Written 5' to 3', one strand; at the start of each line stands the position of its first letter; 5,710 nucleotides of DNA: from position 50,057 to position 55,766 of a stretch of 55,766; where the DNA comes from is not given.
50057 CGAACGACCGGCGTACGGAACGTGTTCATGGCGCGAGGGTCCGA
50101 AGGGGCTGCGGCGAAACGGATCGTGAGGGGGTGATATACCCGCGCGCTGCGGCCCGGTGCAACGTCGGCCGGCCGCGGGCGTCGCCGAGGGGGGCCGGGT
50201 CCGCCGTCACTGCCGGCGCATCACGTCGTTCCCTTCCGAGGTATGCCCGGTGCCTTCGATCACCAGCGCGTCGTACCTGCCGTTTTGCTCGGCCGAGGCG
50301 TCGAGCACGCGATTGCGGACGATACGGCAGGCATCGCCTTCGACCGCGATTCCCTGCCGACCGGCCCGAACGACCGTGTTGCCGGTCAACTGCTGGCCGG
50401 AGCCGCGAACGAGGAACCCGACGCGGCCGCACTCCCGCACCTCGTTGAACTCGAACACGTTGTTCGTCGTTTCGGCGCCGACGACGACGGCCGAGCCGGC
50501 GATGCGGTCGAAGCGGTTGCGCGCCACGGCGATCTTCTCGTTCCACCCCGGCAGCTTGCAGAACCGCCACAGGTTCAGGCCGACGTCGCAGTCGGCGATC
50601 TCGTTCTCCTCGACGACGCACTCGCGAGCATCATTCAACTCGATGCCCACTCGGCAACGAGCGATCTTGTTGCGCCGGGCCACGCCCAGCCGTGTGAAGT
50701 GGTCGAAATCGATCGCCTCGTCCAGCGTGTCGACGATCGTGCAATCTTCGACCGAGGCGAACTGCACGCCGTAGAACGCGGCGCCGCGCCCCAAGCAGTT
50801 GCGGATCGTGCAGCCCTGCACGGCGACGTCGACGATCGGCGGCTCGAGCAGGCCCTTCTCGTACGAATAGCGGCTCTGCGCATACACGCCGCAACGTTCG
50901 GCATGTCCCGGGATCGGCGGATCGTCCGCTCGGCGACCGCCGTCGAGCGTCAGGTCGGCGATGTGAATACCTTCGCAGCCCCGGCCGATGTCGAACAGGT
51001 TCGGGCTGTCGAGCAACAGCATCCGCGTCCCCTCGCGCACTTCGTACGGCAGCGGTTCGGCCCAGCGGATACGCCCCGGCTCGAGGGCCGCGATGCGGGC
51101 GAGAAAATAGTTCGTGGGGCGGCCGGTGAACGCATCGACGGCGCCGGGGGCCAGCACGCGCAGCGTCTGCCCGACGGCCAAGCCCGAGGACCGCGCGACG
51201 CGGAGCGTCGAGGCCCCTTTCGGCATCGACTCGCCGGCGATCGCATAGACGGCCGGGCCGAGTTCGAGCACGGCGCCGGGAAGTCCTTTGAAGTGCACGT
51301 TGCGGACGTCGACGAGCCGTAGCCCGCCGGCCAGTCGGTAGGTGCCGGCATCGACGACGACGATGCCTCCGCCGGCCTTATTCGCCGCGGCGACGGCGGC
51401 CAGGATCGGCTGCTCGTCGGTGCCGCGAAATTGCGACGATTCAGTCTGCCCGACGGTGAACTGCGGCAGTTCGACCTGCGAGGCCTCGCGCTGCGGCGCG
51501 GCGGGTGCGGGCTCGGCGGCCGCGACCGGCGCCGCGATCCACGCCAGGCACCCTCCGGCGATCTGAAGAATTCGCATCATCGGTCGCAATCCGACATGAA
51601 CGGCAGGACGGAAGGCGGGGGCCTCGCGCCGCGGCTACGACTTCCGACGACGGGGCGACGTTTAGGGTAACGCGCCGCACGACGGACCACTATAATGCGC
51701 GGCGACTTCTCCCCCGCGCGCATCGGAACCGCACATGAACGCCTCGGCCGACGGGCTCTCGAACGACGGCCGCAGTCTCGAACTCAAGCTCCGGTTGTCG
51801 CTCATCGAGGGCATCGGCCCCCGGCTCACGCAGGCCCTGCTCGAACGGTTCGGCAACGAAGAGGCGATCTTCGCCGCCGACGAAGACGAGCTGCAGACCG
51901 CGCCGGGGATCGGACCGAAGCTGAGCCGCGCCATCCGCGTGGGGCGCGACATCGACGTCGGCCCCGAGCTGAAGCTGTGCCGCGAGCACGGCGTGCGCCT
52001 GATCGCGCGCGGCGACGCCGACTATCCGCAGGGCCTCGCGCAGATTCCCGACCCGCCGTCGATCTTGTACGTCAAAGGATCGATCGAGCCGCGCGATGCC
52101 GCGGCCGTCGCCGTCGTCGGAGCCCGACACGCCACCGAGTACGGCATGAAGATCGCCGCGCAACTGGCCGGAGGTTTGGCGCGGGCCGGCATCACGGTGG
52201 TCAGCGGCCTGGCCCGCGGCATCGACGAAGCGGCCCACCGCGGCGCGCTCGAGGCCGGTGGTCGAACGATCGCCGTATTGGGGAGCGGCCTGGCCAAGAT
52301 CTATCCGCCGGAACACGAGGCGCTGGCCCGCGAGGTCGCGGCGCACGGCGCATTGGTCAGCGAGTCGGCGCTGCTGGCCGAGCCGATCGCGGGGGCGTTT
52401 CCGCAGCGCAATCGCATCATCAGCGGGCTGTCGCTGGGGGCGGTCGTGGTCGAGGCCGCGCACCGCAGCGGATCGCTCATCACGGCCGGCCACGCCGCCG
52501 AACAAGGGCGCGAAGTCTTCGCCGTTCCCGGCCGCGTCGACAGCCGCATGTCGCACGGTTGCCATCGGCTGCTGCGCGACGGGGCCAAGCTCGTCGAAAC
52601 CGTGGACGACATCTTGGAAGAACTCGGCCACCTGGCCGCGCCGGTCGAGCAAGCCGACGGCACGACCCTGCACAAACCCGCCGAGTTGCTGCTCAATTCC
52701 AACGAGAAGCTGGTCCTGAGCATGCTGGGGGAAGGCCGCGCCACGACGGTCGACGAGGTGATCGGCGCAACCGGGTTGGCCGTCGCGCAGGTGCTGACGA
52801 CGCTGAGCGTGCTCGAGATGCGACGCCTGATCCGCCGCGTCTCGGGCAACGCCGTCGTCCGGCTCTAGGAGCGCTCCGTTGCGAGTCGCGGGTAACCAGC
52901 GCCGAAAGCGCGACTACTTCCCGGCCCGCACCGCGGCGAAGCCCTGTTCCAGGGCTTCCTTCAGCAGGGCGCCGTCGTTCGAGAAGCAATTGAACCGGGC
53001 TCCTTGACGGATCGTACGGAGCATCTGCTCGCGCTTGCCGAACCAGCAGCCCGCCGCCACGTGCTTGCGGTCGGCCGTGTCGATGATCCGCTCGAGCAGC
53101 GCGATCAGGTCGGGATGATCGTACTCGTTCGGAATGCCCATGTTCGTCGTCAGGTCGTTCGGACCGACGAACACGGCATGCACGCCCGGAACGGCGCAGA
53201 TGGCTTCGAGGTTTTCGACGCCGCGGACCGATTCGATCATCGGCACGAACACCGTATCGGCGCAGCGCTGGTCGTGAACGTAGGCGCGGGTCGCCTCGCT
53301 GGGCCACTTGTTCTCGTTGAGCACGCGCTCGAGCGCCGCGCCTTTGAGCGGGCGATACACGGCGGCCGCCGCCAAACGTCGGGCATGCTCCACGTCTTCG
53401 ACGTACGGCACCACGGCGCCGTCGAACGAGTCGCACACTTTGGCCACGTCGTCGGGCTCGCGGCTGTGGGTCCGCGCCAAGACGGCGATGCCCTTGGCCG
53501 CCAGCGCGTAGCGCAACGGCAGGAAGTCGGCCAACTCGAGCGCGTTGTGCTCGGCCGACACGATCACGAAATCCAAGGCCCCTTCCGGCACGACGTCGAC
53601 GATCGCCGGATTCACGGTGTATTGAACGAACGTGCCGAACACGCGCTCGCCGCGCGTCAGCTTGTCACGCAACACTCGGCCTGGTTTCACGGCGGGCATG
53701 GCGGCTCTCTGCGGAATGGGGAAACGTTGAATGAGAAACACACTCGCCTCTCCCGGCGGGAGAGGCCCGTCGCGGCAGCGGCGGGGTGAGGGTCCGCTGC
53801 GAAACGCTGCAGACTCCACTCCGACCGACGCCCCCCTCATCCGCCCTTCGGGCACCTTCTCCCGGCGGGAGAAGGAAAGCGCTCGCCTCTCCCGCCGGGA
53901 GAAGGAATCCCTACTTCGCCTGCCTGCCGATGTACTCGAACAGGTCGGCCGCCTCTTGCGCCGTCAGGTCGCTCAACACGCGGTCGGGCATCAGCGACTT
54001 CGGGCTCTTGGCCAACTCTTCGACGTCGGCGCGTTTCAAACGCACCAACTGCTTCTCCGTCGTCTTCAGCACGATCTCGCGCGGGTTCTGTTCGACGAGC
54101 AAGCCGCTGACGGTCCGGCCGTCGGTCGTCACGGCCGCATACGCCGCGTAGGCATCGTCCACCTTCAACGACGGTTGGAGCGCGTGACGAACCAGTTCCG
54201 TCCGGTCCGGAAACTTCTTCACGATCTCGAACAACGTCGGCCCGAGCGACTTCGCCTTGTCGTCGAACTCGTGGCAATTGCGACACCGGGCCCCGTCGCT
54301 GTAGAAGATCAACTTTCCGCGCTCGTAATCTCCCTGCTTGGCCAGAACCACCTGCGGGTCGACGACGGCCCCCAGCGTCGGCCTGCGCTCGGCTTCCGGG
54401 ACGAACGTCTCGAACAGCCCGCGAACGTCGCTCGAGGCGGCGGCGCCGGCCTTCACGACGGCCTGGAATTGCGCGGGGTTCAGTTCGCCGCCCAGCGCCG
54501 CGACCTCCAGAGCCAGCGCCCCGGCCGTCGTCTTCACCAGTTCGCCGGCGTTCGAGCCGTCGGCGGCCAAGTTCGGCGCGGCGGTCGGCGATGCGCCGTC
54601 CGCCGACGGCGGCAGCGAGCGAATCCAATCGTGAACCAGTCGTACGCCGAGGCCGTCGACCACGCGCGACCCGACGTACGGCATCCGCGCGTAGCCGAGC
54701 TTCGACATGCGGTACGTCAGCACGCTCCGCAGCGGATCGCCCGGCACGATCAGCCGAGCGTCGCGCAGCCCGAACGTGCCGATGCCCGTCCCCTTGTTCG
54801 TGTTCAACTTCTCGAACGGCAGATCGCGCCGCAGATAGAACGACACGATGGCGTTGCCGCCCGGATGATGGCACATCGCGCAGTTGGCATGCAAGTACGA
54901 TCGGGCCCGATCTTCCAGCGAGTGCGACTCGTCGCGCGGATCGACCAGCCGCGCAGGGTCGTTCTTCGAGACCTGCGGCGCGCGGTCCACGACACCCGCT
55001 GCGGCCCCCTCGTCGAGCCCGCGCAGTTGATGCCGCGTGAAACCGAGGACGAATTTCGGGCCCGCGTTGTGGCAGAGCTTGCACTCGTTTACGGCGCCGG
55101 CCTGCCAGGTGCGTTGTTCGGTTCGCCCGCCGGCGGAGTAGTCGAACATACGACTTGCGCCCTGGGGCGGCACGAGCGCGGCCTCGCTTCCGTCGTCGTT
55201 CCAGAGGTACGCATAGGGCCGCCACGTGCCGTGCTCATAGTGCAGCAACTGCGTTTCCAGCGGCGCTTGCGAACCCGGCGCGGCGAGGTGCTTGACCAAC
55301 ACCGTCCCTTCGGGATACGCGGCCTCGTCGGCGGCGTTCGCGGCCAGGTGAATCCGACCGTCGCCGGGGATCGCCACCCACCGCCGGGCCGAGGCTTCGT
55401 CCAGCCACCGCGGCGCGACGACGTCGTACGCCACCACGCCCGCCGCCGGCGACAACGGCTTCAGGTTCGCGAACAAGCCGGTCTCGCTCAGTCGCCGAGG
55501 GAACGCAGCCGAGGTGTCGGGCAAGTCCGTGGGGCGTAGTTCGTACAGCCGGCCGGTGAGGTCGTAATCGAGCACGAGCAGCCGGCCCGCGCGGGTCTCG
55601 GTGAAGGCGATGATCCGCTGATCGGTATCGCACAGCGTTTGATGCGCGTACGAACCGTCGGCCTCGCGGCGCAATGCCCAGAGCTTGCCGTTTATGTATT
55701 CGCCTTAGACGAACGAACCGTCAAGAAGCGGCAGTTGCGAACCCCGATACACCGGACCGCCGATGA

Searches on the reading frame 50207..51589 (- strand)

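Call 39: search_protein_families(library=pfam, proteins=[window:50207-51589:-], max_evalue=0.00001)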
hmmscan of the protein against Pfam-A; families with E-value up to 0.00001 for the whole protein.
window:50207-51589:- (460 aa): 2 families
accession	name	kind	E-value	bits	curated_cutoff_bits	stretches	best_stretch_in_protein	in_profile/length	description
PF13229.12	Beta_helix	-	5.7e-15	55.7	25.9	1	255-341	57-145/158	Right handed beta helix region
PF05048.19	NosD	-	4e-11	43.2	23.6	1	304-431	29-149/212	Periplasmic copper-binding protein (NosD)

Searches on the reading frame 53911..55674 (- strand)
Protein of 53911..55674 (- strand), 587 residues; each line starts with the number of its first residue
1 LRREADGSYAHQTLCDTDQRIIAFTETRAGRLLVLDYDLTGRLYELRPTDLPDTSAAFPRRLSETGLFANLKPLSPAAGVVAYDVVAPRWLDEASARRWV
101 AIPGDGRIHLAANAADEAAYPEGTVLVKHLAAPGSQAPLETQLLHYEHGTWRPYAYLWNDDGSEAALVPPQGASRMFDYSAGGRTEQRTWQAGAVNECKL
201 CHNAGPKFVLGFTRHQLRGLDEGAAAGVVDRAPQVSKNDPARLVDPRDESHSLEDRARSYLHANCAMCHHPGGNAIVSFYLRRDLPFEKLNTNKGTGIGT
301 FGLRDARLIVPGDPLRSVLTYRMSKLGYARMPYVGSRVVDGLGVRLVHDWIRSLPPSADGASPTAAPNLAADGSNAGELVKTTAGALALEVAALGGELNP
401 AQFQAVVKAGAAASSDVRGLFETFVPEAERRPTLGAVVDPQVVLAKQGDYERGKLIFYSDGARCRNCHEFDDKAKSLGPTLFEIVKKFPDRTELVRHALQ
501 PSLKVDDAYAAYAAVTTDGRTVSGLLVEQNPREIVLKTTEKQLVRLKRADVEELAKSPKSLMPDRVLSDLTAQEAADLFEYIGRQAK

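Call 39: search_protein_families(library=pfam, proteins=[window:53911-55674:-], max_evalue=0.00001)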
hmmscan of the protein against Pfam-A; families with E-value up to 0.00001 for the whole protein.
window:53911-55674:- (587 aa): 1 family
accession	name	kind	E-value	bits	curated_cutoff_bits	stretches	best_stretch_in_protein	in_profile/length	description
PF13442.11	Cytochrome_CBB3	-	8.7e-08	32.8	27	0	261-275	10-24/68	Cytochrome C oxidase, cbb3-type, subunit III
